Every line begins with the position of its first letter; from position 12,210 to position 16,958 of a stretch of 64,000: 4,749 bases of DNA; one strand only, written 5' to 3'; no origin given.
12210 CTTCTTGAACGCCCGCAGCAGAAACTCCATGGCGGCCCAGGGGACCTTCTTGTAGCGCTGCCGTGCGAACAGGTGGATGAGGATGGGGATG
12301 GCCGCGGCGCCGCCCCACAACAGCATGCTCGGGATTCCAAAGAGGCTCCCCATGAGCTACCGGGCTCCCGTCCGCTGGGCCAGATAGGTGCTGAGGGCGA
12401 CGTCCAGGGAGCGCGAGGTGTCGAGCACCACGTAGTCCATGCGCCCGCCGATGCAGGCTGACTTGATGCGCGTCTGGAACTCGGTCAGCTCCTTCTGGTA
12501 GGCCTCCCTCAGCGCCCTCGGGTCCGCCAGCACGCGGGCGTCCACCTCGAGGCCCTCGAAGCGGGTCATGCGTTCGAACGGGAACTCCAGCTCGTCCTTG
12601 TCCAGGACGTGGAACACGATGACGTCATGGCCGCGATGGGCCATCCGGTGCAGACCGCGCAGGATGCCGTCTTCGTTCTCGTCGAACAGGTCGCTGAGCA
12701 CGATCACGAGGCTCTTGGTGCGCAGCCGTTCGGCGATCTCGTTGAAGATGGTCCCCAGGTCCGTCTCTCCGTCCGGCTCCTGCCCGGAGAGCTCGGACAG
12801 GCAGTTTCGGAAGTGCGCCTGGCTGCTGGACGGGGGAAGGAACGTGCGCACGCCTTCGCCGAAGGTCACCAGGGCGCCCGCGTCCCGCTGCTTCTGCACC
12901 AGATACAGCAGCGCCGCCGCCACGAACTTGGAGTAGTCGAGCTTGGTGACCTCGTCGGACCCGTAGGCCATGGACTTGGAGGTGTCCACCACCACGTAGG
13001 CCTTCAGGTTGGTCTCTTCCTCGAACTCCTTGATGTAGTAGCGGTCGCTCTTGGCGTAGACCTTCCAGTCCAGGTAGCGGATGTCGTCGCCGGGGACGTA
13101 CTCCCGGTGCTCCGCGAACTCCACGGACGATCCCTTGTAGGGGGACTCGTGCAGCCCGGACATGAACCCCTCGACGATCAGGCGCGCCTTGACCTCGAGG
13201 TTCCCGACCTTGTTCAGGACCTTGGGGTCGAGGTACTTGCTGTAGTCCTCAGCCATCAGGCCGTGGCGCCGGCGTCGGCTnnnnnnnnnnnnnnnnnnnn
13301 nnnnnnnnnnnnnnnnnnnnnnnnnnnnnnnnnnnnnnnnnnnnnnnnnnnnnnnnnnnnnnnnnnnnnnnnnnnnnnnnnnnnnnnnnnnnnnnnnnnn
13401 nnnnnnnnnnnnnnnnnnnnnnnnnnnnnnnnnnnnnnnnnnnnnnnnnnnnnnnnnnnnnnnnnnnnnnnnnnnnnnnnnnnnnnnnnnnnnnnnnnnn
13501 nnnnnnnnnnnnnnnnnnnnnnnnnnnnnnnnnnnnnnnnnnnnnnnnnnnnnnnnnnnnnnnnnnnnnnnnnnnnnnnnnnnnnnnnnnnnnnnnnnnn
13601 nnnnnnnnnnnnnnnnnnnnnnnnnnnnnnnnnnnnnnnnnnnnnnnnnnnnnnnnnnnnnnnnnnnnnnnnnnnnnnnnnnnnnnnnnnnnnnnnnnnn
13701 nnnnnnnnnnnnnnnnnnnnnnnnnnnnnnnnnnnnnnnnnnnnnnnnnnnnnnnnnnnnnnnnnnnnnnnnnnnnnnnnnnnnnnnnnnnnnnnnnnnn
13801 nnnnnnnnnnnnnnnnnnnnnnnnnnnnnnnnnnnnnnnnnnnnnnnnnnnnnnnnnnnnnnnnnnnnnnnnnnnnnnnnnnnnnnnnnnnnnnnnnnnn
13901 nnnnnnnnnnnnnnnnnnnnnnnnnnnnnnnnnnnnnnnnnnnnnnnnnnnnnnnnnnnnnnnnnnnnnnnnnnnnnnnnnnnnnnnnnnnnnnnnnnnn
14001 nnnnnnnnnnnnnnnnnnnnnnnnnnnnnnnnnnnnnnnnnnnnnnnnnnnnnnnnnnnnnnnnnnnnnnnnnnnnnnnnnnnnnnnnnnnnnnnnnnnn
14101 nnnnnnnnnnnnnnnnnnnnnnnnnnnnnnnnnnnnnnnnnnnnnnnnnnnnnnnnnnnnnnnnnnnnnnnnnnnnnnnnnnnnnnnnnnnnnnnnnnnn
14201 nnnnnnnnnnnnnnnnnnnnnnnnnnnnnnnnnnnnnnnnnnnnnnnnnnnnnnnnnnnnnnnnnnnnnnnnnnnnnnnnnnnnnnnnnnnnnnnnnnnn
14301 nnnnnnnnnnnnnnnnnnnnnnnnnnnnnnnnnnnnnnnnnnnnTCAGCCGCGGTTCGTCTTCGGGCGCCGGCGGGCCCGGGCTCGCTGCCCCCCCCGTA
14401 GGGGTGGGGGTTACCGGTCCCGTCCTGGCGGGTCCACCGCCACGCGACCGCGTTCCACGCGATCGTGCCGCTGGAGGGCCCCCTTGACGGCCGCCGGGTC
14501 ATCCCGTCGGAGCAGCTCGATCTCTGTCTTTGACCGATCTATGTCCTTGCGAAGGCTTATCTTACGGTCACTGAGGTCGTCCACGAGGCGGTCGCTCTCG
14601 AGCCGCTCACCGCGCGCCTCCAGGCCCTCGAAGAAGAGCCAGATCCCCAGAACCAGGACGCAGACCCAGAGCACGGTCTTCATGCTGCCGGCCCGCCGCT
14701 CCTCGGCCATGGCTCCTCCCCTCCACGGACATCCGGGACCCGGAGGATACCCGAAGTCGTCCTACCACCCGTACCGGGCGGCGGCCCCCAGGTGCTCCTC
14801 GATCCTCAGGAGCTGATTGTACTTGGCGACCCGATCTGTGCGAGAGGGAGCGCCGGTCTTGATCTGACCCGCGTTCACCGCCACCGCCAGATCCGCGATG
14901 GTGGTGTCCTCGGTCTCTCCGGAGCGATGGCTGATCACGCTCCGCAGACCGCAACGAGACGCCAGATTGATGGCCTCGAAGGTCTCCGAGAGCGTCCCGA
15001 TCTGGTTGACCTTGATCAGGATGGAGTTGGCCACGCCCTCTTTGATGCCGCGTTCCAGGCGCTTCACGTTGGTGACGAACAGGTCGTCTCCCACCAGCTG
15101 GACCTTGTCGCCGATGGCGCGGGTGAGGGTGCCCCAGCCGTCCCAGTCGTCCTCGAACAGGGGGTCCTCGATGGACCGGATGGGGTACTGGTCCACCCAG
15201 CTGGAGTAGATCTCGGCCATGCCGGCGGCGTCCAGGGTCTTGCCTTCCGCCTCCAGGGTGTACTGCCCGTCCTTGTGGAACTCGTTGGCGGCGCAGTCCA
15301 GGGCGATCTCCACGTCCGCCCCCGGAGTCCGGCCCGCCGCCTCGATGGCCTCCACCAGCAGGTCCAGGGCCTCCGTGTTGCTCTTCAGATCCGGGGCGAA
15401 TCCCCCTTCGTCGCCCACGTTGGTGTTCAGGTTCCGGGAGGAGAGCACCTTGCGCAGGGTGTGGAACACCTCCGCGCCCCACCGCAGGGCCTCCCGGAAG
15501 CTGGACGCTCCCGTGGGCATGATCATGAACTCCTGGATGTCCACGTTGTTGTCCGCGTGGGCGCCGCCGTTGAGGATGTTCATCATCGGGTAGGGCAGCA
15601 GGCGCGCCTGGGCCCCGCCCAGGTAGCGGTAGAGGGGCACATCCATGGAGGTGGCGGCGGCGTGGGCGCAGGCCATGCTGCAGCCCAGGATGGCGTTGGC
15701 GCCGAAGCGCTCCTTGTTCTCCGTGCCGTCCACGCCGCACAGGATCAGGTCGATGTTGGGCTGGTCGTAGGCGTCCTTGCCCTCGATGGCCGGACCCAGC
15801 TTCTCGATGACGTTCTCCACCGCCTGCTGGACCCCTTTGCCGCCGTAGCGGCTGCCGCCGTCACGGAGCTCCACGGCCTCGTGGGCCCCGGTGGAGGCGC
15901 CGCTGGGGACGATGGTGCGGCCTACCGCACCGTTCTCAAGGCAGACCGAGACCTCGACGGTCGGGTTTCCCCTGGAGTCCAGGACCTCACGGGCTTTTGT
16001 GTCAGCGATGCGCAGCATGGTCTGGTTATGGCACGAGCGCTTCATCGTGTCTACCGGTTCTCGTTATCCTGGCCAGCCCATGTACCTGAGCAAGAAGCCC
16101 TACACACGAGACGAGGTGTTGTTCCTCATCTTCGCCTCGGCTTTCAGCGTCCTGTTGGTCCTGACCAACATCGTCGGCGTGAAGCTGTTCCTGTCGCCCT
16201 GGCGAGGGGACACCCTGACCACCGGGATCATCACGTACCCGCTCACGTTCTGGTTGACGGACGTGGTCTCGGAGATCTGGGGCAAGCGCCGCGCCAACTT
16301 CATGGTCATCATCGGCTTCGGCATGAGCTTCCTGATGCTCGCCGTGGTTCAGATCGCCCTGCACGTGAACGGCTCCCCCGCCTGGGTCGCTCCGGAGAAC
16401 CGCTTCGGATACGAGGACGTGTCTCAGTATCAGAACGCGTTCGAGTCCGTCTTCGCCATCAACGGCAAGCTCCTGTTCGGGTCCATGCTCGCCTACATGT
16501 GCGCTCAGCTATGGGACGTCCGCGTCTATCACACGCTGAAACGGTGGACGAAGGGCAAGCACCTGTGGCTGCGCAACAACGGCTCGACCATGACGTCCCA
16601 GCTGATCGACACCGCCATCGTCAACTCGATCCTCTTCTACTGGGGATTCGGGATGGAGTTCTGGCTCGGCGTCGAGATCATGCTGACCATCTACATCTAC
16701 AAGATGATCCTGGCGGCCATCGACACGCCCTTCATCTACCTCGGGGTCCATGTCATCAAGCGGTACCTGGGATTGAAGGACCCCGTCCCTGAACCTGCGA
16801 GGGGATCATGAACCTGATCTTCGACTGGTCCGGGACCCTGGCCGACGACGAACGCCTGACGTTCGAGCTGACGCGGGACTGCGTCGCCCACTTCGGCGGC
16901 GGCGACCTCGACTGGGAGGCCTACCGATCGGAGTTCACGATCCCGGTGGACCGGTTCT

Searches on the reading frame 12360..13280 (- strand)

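Call 63: search_protein_families(library=pfam, proteins=[window:12360-13280:-], max_evalue=0.0001)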
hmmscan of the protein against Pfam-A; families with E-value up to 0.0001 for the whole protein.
window:12360-13280:- (307 aa): 3 families
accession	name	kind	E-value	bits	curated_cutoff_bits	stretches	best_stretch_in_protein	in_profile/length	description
PF01882.25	DUF58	-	7.2e-51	172.9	23.4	1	57-267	1-212/216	Protein of unknown function DUF58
PF13519.12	VWA_2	-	5.9e-13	49.8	27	1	96-197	3-105/107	von Willebrand factor type A domain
PF00092.34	VWA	-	5.7e-05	23.9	23.8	0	95-230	3-144/174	von Willebrand factor type A domain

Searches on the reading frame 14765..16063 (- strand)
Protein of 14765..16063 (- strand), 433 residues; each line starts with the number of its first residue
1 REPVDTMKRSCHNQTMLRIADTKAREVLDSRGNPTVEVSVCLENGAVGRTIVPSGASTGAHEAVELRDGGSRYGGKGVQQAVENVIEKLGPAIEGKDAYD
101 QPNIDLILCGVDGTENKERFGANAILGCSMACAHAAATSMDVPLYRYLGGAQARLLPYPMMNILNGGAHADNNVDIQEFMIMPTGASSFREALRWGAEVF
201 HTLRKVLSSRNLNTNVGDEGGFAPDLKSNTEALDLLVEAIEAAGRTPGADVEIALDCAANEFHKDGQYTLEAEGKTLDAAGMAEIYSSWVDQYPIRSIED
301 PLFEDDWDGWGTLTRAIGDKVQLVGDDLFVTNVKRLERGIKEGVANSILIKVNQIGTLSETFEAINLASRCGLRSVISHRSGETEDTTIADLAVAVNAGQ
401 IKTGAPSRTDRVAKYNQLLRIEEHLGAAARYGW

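Call 63: search_protein_families(library=pfam, proteins=[window:14765-16063:-], max_evalue=0.0001)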
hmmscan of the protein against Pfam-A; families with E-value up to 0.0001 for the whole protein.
window:14765-16063:- (433 aa): 3 families
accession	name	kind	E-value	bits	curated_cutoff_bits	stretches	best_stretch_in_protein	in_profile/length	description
PF00113.28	Enolase_C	-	4e-128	427.3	21.5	1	155-431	3-287/296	Enolase, C-terminal TIM barrel domain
PF03952.21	Enolase_N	-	1.9e-54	183.8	35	1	19-148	1-131/131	Enolase, N-terminal domain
PF13378.12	MR_MLE_C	-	8.7e-06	26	29.4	1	234-398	28-171/219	Enolase C-terminal domain-like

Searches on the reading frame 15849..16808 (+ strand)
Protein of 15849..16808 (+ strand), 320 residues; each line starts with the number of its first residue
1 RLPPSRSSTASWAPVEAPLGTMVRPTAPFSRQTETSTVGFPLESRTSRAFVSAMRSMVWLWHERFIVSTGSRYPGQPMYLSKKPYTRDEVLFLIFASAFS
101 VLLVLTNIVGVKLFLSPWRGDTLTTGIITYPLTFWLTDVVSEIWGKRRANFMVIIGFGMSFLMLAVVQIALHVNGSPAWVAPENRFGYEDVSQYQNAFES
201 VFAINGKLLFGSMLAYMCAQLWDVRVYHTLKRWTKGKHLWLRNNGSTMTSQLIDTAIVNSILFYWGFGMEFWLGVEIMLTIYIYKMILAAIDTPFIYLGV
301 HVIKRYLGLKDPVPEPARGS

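Call 63: search_protein_families(library=pfam, proteins=[window:15849-16808:+], max_evalue=0.0001)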
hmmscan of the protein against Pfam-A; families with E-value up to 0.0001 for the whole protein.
window:15849-16808:+ (320 aa): 1 family
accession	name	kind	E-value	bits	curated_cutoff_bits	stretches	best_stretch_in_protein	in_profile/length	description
PF02592.20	Vut_1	-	1.2e-48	165.7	27.2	1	124-298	1-151/152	Putative vitamin uptake transporter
